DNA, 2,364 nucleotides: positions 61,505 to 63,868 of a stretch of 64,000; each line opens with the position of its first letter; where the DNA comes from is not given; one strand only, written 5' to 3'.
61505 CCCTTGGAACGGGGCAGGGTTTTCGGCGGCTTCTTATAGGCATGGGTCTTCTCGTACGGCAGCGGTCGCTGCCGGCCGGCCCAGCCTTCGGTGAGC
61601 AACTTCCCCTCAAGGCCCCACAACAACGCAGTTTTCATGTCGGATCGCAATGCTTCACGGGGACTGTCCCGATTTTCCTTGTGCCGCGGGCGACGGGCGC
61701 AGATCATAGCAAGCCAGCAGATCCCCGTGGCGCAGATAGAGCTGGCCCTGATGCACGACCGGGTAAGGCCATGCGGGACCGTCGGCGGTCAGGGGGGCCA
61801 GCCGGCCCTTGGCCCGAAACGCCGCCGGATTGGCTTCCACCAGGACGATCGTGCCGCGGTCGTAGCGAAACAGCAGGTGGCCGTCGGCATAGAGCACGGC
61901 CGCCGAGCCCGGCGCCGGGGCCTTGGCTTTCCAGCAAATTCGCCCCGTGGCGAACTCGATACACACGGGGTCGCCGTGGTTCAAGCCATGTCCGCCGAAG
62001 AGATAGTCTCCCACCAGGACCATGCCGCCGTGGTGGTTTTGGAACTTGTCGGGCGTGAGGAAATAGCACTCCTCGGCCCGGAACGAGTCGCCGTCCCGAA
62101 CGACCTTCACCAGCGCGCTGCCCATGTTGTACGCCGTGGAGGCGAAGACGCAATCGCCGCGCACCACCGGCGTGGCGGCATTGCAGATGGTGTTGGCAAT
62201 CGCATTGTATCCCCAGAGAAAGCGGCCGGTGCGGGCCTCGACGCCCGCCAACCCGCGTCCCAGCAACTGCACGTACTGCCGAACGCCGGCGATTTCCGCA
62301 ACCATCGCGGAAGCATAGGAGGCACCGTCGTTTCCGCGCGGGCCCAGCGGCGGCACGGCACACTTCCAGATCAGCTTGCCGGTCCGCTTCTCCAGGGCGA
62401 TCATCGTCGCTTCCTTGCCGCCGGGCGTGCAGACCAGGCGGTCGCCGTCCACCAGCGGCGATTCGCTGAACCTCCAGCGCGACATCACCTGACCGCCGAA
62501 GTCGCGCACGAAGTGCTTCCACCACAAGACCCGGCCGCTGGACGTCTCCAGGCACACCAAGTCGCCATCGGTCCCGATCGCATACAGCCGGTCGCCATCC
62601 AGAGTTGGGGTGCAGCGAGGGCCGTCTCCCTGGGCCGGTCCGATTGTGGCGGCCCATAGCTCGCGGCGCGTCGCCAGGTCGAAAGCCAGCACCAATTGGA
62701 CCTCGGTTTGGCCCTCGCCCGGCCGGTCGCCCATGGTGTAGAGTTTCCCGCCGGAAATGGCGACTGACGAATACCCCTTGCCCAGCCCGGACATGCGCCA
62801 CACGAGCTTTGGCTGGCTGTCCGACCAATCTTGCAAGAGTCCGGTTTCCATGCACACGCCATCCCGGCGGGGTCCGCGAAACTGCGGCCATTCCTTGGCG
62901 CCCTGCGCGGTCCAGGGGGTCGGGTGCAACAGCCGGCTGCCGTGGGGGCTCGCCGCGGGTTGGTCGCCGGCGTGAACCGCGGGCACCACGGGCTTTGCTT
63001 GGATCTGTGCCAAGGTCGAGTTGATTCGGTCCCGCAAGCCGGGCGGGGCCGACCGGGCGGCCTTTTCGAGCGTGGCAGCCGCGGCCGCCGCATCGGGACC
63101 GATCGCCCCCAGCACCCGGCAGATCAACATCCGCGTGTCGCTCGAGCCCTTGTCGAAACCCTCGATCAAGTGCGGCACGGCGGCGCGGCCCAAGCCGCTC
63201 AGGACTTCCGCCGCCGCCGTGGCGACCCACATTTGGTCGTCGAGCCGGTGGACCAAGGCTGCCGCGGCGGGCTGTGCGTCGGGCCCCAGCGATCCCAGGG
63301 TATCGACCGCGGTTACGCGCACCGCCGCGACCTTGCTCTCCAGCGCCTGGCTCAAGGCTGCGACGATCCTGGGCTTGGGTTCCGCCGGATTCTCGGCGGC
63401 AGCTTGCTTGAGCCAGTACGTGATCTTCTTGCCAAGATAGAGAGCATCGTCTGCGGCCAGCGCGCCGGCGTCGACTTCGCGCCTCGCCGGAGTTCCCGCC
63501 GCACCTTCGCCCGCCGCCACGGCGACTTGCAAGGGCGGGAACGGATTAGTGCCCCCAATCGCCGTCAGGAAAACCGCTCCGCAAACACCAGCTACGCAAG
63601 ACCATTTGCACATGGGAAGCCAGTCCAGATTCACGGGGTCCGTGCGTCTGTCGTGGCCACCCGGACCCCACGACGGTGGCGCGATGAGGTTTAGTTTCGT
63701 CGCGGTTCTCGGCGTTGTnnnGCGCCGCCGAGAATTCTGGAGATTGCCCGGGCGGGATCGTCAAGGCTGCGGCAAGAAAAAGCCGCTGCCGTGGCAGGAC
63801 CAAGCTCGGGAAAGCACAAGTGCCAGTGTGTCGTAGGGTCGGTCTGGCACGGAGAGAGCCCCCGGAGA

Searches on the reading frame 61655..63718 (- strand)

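Call 15: search_protein_families(library=pfam, proteins=[window:61655-63718:-], max_evalue=0.01)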
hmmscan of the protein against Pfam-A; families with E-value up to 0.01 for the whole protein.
window:61655-63718:- (687 aa): 5 families
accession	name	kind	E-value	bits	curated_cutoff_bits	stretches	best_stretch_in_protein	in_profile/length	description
PF13360.13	PQQ_2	-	1.7e-29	103.6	27.6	1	342-597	4-232/233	Outer membrane protein assembly factor BamB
PF13646.12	HEAT_2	-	2.9e-08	34.3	27.7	2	115-173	28-87/88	HEAT repeats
PF13570.13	Beta-prop_ACSF4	-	0.0001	22.2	133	1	343-455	73-173/329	Beta-alanine-activating enzyme, beta-propeller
PF01011.28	PQQ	-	0.00053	19.3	26.7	0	414-502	46-138/595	Glucose/ethanol/alcohol dehydrogenase, beta-propeller domain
PF02985.28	HEAT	-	0.0016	19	23.5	0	118-146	1-29/31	HEAT repeat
